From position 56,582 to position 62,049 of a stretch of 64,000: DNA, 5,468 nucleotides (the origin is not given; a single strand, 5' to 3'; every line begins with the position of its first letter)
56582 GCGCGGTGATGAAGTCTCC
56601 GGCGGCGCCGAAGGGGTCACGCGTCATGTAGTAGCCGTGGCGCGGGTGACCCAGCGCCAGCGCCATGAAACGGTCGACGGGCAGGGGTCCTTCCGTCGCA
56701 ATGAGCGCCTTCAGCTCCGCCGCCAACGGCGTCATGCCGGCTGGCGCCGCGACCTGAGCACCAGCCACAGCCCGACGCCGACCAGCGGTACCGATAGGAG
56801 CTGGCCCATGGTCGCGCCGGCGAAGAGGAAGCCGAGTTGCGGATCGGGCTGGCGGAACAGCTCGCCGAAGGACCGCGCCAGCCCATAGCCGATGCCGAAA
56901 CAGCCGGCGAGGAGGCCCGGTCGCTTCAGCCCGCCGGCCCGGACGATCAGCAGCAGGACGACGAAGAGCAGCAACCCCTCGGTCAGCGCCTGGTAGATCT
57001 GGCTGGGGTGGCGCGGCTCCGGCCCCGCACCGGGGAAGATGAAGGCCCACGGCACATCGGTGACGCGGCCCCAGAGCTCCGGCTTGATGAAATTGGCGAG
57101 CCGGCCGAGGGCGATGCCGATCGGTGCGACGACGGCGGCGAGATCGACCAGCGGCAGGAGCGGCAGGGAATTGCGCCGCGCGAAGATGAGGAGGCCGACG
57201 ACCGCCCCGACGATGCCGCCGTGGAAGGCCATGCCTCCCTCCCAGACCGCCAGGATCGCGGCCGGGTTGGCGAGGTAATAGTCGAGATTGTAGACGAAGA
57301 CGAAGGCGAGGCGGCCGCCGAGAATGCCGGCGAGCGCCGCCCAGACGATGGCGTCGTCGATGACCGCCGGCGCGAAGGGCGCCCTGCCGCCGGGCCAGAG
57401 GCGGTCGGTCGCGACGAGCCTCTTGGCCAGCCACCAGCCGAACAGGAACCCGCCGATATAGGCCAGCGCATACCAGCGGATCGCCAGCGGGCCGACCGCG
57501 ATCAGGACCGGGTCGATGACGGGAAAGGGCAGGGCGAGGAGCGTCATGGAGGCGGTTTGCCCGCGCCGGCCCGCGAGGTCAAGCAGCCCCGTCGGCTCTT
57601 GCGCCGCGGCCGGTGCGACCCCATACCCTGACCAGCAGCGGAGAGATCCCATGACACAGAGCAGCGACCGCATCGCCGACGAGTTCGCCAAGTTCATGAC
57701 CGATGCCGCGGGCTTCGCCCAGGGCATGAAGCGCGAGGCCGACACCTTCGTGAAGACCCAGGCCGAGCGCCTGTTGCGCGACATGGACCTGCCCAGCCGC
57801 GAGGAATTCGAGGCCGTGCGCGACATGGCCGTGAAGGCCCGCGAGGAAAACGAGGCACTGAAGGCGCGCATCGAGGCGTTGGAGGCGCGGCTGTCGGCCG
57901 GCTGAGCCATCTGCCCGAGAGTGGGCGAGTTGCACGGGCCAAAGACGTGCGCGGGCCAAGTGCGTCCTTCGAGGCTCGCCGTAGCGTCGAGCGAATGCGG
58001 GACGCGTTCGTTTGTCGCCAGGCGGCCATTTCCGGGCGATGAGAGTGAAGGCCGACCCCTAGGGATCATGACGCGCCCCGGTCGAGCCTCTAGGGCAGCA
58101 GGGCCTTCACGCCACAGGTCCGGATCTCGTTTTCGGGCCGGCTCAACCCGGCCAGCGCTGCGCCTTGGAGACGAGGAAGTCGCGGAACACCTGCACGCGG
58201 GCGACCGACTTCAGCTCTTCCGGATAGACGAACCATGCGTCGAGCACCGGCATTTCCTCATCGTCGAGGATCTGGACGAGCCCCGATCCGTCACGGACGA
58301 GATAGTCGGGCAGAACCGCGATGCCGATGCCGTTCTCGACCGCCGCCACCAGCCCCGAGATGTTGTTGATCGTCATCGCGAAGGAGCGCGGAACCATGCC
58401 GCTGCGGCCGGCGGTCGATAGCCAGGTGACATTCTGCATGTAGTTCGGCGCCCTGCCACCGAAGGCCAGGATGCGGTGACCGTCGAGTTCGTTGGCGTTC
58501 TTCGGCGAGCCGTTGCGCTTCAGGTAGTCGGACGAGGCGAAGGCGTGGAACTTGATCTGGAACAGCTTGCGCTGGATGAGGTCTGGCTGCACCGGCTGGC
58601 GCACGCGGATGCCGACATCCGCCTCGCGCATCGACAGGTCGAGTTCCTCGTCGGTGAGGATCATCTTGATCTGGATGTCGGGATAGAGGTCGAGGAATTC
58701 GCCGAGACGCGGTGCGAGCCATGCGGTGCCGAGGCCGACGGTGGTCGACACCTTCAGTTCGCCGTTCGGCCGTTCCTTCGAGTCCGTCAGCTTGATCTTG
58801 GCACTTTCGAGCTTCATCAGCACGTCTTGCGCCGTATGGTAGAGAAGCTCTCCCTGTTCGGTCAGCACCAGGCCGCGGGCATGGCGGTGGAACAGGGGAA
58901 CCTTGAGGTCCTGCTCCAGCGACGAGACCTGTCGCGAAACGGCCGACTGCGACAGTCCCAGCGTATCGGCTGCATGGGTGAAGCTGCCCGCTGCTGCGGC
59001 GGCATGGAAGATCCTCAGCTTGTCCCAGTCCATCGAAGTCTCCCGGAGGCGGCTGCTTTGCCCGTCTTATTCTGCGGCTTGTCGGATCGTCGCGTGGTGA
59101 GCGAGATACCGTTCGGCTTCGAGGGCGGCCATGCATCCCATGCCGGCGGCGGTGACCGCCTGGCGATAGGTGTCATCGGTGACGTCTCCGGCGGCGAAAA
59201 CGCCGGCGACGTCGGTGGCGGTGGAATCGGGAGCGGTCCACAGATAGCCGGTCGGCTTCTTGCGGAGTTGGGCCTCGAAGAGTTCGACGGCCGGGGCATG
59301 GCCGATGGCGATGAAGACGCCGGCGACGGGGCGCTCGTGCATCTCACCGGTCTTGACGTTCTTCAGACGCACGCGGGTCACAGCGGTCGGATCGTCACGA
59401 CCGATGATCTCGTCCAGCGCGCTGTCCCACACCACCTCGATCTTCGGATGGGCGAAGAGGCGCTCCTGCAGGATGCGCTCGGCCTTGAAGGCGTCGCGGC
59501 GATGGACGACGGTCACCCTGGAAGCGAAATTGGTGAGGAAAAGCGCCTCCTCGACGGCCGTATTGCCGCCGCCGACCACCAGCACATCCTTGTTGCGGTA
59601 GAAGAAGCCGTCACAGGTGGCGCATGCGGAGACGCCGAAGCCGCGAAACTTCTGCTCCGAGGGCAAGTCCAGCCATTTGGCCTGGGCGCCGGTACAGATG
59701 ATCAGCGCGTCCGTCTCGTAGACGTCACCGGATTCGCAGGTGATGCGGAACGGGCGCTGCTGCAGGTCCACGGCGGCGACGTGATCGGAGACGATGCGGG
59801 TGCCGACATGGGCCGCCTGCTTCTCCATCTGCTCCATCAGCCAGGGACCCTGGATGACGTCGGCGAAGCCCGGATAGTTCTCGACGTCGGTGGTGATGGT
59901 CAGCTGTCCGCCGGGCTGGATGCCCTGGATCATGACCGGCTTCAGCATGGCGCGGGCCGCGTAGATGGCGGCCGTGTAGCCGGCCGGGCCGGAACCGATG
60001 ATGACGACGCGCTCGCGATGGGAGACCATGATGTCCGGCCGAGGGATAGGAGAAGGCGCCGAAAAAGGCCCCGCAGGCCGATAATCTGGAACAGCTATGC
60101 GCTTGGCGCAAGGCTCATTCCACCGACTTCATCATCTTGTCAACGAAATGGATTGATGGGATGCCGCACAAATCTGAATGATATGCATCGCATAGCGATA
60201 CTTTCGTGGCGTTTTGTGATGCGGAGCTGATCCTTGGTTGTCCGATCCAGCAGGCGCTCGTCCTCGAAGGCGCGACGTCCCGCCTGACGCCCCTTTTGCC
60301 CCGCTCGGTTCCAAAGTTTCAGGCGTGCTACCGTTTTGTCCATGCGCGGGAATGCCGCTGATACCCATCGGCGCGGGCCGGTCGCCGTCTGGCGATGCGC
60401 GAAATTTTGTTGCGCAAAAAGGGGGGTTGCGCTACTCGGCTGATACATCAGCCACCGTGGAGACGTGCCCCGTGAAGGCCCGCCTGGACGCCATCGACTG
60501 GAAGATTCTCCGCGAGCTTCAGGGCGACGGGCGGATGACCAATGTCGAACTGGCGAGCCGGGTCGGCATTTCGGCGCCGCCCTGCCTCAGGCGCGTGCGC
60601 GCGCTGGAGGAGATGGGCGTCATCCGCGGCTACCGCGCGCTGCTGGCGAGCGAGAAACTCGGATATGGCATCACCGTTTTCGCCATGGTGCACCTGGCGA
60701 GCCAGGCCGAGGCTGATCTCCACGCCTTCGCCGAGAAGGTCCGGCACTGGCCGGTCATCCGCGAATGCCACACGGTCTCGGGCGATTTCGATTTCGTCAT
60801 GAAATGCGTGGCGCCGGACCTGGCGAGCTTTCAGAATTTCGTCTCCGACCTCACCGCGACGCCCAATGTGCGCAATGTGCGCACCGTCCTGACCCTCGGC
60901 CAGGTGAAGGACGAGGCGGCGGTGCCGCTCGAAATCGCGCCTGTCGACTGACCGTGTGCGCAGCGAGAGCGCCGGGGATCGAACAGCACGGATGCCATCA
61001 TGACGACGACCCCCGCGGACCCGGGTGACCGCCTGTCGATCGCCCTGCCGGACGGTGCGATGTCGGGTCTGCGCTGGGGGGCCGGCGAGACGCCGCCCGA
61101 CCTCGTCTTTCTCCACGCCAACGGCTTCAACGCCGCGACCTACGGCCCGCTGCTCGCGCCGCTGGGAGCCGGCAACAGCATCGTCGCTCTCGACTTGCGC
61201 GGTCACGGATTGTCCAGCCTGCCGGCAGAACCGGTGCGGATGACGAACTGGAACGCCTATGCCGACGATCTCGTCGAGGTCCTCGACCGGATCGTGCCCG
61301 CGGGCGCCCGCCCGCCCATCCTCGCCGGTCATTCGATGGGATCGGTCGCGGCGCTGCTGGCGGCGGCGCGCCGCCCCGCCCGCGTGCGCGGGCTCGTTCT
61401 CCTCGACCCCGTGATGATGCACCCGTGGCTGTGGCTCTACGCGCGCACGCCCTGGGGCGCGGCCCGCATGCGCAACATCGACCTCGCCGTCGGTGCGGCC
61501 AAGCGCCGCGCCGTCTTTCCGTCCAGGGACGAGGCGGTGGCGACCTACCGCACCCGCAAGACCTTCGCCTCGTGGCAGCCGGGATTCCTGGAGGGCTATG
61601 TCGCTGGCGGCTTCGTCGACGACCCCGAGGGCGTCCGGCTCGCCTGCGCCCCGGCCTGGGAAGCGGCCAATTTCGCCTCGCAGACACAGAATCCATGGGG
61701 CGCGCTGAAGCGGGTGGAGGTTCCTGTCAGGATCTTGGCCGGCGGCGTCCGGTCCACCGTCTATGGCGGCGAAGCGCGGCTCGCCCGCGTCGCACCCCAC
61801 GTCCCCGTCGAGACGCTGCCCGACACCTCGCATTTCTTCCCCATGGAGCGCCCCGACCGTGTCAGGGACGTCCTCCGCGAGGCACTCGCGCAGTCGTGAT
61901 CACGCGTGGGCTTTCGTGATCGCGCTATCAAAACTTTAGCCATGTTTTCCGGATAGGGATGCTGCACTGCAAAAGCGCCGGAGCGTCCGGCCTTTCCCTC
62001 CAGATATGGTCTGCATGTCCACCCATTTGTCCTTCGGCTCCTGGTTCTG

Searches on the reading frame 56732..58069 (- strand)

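Call 65: search_protein_families(library=pfam, proteins=[window:56732-58069:-], max_evalue=0.00001)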
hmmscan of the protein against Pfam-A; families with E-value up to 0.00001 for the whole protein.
window:56732-58069:- (445 aa): 1 family
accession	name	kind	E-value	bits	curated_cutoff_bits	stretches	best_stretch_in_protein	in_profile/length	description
PF01790.23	LGT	-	1.6e-69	234.3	24.9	1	187-438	1-239/240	Prolipoprotein diacylglyceryl transferase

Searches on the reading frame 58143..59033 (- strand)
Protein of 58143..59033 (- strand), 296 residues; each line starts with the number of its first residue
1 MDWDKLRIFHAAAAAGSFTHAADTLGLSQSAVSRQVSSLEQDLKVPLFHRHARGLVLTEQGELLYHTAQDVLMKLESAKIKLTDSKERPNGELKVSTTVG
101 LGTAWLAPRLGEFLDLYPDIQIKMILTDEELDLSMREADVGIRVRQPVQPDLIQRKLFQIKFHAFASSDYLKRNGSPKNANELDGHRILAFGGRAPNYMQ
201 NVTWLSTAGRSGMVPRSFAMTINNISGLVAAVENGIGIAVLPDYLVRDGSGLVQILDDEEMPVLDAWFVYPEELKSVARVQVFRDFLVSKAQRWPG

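Call 65: search_protein_families(library=pfam, proteins=[window:58143-59033:-], max_evalue=0.00001)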
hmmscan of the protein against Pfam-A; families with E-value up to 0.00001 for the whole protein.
window:58143-59033:- (296 aa): 2 families
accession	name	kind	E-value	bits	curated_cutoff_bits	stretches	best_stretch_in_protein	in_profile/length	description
PF03466.25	LysR_substrate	-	1.4e-33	116.5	28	1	87-290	2-207/209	LysR substrate binding domain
PF00126.33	HTH_1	-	7.9e-24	83.8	26.6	1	3-62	1-60/60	Bacterial regulatory helix-turn-helix protein, lysR family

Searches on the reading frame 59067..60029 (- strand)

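Call 65: search_protein_families(library=pfam, proteins=[window:59067-60029:-], max_evalue=0.00001)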
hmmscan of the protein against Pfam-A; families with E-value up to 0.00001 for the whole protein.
window:59067-60029:- (320 aa): 7 families
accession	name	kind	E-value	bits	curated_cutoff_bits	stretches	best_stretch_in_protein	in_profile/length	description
PF07992.20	Pyr_redox_2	-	1.3e-51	176.2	26.1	1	7-298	2-291/291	Pyridine nucleotide-disulphide oxidoreductase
PF13738.12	Pyr_redox_3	-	7.1e-20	71.9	30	1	81-281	101-305/305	Pyridine nucleotide-disulphide oxidoreductase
PF00070.33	Pyr_redox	-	1.9e-17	64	22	1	149-223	2-80/82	Pyridine nucleotide-disulphide oxidoreductase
PF01134.28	GIDA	-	1.1e-06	28.5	22.1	0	8-34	2-28/391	Glucose inhibited division protein A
PF01266.30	DAO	-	4.8e-06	26.8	27.9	0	62-120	149-209/353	FAD dependent oxidoreductase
PF12831.13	FAD_oxidored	-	6.8e-06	26.1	27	0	8-52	2-50/416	FAD dependent oxidoreductase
PF00890.30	FAD_binding_2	-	8.2e-06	25.7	20.4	0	8-43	2-38/414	FAD binding domain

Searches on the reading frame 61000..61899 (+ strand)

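Call 65: search_protein_families(library=pfam, proteins=[window:61000-61899:+], max_evalue=0.00001)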
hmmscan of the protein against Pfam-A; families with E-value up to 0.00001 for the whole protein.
window:61000-61899:+ (299 aa): 3 families
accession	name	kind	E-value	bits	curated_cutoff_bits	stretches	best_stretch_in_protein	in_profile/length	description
PF12697.13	Abhydrolase_6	-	3.9e-24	87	26.3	1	35-290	1-216/217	Alpha/beta hydrolase family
PF12146.15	Hydrolase_4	-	1.2e-16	61.2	27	1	54-144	26-116/239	Serine aminopeptidase, S33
PF00561.26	Abhydrolase_1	-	2.2e-14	54.2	25.8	1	35-198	3-166/245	alpha/beta hydrolase fold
